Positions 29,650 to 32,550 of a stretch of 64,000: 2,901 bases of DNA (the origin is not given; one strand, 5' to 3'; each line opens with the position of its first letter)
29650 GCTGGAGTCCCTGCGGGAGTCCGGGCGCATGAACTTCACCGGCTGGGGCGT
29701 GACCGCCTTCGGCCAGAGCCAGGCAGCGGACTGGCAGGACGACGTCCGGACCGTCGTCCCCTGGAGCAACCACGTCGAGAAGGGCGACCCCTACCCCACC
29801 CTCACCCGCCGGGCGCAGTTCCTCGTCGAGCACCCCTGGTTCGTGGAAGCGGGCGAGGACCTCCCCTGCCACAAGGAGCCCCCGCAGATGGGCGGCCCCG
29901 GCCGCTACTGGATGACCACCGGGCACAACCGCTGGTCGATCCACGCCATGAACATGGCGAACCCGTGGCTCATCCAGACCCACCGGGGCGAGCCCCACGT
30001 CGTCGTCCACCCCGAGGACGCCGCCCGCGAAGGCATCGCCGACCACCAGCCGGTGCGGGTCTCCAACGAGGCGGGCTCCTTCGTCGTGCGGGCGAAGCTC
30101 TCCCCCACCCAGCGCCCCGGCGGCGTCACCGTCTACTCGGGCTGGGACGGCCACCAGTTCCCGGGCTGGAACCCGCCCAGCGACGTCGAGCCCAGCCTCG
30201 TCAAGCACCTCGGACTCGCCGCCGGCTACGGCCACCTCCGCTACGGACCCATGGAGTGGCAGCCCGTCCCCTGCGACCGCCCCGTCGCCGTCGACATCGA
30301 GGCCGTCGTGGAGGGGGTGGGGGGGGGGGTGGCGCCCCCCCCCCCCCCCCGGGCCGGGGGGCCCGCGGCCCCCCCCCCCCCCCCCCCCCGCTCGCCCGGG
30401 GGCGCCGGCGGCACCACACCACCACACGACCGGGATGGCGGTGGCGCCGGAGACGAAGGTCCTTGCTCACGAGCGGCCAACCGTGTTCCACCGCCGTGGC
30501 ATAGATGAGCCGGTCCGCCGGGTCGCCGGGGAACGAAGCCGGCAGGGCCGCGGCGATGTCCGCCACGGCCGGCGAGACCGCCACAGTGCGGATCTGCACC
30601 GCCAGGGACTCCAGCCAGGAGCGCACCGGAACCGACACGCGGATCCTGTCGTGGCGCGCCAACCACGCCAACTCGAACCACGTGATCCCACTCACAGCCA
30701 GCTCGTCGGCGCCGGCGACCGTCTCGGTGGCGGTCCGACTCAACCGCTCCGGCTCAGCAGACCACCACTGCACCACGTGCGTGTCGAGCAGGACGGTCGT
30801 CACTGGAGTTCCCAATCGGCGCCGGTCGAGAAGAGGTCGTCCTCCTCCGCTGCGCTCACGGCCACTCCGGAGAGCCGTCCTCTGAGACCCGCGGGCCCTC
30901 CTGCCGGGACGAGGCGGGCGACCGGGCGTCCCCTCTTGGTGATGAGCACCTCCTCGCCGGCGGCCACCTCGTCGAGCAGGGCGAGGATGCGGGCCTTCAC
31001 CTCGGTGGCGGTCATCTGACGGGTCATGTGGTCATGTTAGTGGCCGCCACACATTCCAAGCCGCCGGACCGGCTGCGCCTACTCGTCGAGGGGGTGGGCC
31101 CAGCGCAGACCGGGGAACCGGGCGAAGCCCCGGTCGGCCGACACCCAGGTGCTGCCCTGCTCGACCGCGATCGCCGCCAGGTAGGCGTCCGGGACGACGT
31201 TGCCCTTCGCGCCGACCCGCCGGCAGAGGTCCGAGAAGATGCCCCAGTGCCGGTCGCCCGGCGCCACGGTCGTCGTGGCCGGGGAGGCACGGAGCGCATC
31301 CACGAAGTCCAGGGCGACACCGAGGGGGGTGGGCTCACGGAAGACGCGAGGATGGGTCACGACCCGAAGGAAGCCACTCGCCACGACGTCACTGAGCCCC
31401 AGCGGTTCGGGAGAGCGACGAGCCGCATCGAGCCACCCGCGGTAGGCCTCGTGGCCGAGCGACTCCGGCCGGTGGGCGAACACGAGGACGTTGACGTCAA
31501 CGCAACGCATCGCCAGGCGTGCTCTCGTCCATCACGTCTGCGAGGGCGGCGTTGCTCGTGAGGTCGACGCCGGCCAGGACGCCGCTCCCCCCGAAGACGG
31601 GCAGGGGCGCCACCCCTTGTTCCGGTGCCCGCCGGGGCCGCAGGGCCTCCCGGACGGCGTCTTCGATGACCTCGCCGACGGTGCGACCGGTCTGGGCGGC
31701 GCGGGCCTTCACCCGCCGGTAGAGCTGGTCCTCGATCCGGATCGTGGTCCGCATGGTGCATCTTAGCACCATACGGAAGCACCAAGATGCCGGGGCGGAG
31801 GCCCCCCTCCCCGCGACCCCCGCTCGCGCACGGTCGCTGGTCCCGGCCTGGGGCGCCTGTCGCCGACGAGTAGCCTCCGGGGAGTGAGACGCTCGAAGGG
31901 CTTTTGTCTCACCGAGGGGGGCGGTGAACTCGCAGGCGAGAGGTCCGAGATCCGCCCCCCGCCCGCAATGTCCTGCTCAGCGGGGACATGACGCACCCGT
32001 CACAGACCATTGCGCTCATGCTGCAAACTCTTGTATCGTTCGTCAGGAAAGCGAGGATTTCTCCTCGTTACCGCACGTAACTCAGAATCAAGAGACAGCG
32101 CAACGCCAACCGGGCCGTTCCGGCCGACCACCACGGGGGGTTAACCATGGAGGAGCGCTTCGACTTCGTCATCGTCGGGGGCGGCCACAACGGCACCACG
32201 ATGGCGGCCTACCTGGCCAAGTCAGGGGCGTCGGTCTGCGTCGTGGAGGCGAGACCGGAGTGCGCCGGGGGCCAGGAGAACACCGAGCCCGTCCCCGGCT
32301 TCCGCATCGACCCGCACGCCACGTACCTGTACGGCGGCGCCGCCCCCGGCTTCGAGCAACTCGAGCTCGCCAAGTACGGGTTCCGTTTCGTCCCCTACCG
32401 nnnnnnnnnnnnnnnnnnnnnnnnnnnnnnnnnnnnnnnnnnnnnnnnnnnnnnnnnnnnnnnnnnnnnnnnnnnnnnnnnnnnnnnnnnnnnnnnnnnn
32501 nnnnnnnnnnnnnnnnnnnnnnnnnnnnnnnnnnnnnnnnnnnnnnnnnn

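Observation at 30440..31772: Two tandem VapBC-type toxin-antitoxin modules inserted between the molybdoenzyme and its CrtI-like partner genes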

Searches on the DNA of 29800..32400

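Call 17: search_rna_families(source=window, start=29800, end=32400, threshold=evalue, max_evalue=1)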
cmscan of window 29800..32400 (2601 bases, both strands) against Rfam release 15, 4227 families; matches with E-value up to 1: 1.
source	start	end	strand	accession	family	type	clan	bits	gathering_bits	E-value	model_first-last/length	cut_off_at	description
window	30804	30848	-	RF01068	Guanidine-II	Cis-reg; riboswitch;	-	18.7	32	0.95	1-48/48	no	Guanidine-II riboswitch aptamer (mini-ykkC)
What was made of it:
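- Tried and rejected: Rfam gave only a sub-threshold guanidine-II match inside the Phd gene (18.7 bits against 32, E 0.95; call 17).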

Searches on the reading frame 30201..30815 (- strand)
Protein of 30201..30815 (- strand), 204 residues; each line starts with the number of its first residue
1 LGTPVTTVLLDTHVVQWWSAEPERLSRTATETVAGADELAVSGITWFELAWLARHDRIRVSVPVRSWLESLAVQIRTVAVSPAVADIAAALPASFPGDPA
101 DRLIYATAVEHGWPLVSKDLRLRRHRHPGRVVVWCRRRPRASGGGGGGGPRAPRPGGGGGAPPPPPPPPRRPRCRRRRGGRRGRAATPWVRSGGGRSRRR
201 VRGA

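Call 3: search_protein_families(library=pfam, proteins=[window:30201-30815:-], max_evalue=0.01)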
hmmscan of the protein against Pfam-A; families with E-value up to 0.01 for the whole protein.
window:30201-30815:- (204 aa): 1 family
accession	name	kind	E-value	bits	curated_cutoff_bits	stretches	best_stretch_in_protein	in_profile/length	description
PF01850.27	PIN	-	1.2e-17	65.1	23.6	1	8-125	1-117/120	PIN domain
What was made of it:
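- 30411..30803 (-): VapC toxin of module 1 (PIN domain, 130 aa, GTG start at 30803). In this window the stop codon is missing (TGC at 30413-30411 where other assemblies have TGA), so the ORF runs on to 30201. PIN hit at 1.2e-17 (call 3).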

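Call 4: search_protein_families(library=ncbifam, proteins=[window:30201-30815:-], max_evalue=0.01)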
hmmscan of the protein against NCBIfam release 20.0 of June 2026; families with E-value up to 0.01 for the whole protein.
window:30201-30815:- (204 aa): 0 families

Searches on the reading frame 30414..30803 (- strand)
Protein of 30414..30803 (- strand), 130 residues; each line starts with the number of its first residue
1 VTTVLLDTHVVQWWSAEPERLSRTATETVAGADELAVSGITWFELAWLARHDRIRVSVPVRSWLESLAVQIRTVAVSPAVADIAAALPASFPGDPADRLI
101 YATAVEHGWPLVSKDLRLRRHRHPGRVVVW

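Call 15: search_solved_structures(query=window:30414-30803:-, max_evalue=0.01, show_alignments=1)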
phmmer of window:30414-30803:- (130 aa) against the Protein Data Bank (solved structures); distinct sequences matched with E-value up to 0.01: 0.

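Call 21: search_dna_similar(query=window:30414-30803:-, collection=plasmids, mode=protein, max_rows=25)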
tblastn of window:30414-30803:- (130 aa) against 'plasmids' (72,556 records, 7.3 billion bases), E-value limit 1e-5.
Records with a match: 32; places in all: 40; records where one place covers at least 80% of the query: 32.
Best place of each record, by identity: <60% 32.
By first word of the organism name: Thermus 23; Candidatus 2; Burkholderia 2; [Synechococcus] 1; Azospirillum 1; Sulfuricella 1; Caballeronia 1; Nostoc 1.
By predicted mobility (MOB-suite, as given by PLSDB): non-mobilizable 28; mobilizable 4.
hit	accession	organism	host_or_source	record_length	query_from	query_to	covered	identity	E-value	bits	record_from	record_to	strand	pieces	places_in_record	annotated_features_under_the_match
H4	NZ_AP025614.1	Thermus thermophilus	-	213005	4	121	91%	41.5%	2e-7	55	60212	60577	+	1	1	type II toxin-antitoxin system VapC family toxin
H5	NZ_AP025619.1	Thermus thermophilus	-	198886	4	121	91%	41.5%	3e-7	55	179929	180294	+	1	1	type II toxin-antitoxin system VapC family toxin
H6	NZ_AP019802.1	Thermus thermophilus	-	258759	4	121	91%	41.5%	3e-7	55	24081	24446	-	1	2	type II toxin-antitoxin system VapC family toxin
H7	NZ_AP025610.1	Thermus thermophilus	-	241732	4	121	91%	41.5%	5e-7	54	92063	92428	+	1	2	type II toxin-antitoxin system VapC family toxin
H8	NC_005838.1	Thermus thermophilus HB27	-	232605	4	121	91%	41.5%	5e-7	54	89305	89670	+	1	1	type II toxin-antitoxin system VapC family toxin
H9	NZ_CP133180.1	Thermus thermophilus HB27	bacterial culture,lab culture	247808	4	121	91%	41.5%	5e-7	54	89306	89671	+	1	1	type II toxin-antitoxin system VapC family toxin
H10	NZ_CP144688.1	Thermus thermophilus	culture,laboratory strain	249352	4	121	91%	41.5%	5e-7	54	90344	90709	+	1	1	type II toxin-antitoxin system VapC family toxin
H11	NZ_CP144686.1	Thermus thermophilus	culture,laboratory strain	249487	4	121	91%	41.5%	5e-7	54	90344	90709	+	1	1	type II toxin-antitoxin system VapC family toxin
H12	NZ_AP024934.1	Thermus thermophilus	-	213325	4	121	91%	41.5%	6e-7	54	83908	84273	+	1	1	type II toxin-antitoxin system VapC family toxin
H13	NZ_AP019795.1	Thermus thermophilus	-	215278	4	121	91%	41.5%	6e-7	54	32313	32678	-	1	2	type II toxin-antitoxin system VapC family toxin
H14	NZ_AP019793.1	Thermus thermophilus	-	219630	4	121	91%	41.5%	6e-7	54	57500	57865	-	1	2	type II toxin-antitoxin system VapC family toxin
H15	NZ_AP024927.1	Thermus thermophilus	-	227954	4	121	91%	40.6%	9e-7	53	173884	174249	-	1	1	type II toxin-antitoxin system VapC family toxin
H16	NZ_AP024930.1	Thermus thermophilus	-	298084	4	121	91%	40.6%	9e-7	53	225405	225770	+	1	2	type II toxin-antitoxin system VapC family toxin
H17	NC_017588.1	Thermus thermophilus JL-18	-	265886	4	121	91%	40.6%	1e-6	53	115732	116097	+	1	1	type II toxin-antitoxin system VapC family toxin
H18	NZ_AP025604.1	Thermus thermophilus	-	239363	4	121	91%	40.6%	1e-6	53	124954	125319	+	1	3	type II toxin-antitoxin system VapC family toxin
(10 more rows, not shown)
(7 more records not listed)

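Call 32: find_homologous_proteins(query=window:30414-30803:-, max_evalue=1e-8)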
Query window:30414-30803:- (130 aa): 4794 proteins with E <= 1e-8 among 4947 candidates; the best 120 are listed.
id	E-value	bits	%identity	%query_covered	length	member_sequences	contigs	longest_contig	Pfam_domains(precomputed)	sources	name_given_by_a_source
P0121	4.9e-78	278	100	100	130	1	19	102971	PF01850.28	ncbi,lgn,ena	-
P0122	1.1e-59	218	75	100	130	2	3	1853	PF01850.28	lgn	-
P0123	1.0e-58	215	75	100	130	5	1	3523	PF01850.28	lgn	-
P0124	1.2e-58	215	75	100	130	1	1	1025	PF01850.28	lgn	-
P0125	4.5e-58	213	75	100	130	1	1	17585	PF01850.28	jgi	jgi:PIN domain nuclease of toxin-antitoxin system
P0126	4.5e-58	213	74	100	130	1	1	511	PF01850.28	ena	-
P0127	4.8e-58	213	72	100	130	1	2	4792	PF01850.28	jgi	jgi:PIN domain nuclease of toxin-antitoxin system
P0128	5.2e-58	213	75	88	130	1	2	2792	PF01850.28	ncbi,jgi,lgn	jgi:PIN domain nuclease of toxin-antitoxin system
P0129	5.4e-58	213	73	100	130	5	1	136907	PF01850.28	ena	-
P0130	6.0e-58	213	75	100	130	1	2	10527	PF01850.28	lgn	-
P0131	6.6e-58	212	75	100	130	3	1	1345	PF01850.28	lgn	-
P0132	7.1e-58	212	72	100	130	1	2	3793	PF01850.28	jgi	jgi:PIN domain nuclease of toxin-antitoxin system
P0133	1.1e-57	212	72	100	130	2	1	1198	PF01850.28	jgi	jgi:PIN domain nuclease of toxin-antitoxin system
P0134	1.2e-57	212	73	100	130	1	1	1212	PF01850.28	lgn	-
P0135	1.3e-57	211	74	100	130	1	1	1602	PF01850.28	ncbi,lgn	-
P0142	3.2e-57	210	72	100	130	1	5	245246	PF01850.28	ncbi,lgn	-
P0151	5.8e-57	209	74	100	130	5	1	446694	PF01850.28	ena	-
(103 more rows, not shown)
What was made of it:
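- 30411..30803 (-): The best-scoring homologues listed are nearly all 130 aa (call 32).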

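Call 33: find_encoding_contigs(protein=P0121, flank=2500, max_places=10)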
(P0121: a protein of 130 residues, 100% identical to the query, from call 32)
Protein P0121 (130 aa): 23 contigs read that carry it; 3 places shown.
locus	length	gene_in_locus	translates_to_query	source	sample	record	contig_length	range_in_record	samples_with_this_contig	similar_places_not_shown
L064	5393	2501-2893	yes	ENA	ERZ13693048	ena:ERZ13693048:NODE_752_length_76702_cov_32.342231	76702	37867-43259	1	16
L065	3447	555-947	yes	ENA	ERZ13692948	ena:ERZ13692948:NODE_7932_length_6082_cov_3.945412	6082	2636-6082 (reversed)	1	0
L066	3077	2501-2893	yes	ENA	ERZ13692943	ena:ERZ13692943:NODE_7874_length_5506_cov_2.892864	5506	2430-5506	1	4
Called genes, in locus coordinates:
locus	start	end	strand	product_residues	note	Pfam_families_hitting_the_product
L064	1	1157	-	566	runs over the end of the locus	PF00070:Pyr_redox (faint), PF00890:FAD_binding_2 (faint), PF01266:DAO (weak), PF01593:Amino_oxidase (faint), PF13450:NAD_binding_8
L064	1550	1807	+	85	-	PF01402:RHH_1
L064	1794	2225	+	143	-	PF01850:PIN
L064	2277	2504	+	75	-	PF02604:PhdYeFM_antitox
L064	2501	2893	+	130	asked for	PF01850:PIN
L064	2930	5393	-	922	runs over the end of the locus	PF00384:Molybdopterin, PF01568:Molydop_binding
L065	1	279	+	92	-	?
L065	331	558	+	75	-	PF02604:PhdYeFM_antitox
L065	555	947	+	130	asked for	PF01850:PIN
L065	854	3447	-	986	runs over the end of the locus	-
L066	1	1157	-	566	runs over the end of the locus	PF00070:Pyr_redox (faint), PF00890:FAD_binding_2 (faint), PF01266:DAO (weak), PF01593:Amino_oxidase (faint), PF13450:NAD_binding_8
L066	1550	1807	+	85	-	PF01402:RHH_1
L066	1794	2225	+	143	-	PF01850:PIN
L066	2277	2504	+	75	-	PF02604:PhdYeFM_antitox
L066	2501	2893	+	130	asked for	PF01850:PIN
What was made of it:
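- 30411..30803 (-): An identical 130-aa protein (P0121) was read on 23 contigs of the same population (calls 32, 33).
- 23 contigs read from the same population encode the intact 130-aa protein (call 33).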

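Call 34: find_encoding_contigs(protein=P0151, flank=3000, max_places=2)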
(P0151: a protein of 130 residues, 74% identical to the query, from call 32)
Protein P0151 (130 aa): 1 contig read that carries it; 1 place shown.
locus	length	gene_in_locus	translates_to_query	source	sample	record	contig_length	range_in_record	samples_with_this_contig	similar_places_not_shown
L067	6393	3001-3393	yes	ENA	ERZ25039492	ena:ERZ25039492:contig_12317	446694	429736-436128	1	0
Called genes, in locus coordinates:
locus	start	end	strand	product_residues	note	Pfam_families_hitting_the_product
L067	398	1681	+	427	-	PF14870:PSII_BNR (faint), PF02012:BNR (faint)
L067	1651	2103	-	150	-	-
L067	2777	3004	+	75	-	PF02604:PhdYeFM_antitox (weak)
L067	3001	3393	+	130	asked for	PF01850:PIN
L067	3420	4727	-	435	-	PF14690:Zn_ribbon_ISL3, PF01610:DDE_Tnp_ISL3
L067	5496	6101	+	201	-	-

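Call 35: find_encoding_contigs(protein=P0142, flank=3000, max_places=3)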
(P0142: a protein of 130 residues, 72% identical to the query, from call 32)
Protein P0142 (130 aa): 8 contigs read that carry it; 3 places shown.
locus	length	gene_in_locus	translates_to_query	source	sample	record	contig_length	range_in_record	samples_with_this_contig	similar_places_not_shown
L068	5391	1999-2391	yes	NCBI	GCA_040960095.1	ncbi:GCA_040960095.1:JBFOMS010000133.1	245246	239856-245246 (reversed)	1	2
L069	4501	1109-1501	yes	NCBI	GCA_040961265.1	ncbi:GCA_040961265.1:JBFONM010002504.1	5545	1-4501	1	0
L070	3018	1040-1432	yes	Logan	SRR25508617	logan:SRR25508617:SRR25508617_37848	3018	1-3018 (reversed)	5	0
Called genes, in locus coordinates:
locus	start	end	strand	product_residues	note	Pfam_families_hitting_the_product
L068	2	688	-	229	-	?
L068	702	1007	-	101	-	PF00166:Cpn10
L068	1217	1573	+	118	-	-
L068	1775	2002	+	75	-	PF02604:PhdYeFM_antitox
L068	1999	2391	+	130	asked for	PF01850:PIN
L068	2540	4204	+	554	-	PF02776:TPP_enzyme_N, PF00205:TPP_enzyme_M, PF02775:TPP_enzyme_C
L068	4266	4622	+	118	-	-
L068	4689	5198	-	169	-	PF00731:AIRC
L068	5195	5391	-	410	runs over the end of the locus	PF22660:RS_preATP-grasp-like, PF02222:ATP-grasp, PF02786:CPSase_L_D2 (weak), PF07478:Dala_Dala_lig_C (weak), PF17769:PurK_C, PF21244:PurT_C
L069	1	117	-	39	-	?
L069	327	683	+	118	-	-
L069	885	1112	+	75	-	PF02604:PhdYeFM_antitox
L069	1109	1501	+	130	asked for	PF01850:PIN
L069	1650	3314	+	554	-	PF02776:TPP_enzyme_N, PF00205:TPP_enzyme_M, PF02775:TPP_enzyme_C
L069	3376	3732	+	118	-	-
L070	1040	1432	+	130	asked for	PF01850:PIN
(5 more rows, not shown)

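Call 51: find_related_loci(query=window:30414-30803:-, collection=viral_contigs, flank=1500)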
Query window:30414-30803:- (130 aa) in viral_contigs; peptide patterns used: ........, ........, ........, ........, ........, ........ (x = any residue, [..] = any of these).
18 stretches matched a pattern, but none encodes a relative of the query by tblastn (E <= 1e-3).
